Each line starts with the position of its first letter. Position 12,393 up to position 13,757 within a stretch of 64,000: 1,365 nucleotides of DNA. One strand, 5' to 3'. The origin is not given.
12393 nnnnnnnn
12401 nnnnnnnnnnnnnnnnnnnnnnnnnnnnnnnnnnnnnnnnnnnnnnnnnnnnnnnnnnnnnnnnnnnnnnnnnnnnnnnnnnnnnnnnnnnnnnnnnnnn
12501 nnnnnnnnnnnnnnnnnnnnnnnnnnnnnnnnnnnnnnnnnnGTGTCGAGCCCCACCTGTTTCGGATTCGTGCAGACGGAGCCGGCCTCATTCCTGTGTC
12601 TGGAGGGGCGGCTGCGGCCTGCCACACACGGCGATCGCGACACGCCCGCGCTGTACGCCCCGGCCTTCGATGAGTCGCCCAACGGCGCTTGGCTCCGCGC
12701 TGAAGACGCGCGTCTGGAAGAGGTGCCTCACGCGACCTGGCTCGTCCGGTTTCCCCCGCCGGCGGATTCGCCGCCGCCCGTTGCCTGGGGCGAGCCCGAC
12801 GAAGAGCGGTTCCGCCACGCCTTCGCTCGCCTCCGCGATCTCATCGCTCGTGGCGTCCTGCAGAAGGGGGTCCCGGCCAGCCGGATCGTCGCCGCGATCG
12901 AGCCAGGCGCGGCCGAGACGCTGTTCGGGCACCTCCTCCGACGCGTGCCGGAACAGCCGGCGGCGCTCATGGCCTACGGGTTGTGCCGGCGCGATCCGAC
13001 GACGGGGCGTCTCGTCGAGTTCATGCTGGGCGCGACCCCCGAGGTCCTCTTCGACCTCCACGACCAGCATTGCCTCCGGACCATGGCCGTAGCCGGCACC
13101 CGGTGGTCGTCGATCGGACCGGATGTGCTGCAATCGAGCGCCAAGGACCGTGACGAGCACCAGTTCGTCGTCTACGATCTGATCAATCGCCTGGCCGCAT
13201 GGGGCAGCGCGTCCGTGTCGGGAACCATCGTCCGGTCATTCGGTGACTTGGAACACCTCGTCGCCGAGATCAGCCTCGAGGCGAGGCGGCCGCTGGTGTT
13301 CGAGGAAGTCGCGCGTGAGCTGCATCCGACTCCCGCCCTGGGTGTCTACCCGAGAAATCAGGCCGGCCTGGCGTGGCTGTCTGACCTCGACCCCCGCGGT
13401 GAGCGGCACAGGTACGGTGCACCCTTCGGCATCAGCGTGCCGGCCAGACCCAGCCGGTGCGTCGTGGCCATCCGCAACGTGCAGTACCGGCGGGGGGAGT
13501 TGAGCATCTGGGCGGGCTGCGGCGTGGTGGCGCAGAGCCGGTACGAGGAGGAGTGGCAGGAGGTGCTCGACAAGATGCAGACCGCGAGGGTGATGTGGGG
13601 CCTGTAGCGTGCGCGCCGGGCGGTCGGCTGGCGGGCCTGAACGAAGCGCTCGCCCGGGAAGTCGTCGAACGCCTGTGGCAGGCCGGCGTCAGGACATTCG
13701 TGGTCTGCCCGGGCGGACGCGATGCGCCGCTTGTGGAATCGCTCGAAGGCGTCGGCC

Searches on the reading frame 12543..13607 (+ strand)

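Call 50: search_protein_families(library=pfam, proteins=[window:12543-13607:+])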
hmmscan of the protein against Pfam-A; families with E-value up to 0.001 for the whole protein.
window:12543-13607:+ (354 aa): 1 family
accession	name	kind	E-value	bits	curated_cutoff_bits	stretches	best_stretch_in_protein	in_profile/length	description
PF00425.24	Chorismate_bind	-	1.4e-40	139.9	27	1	87-344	2-257/257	chorismate binding enzyme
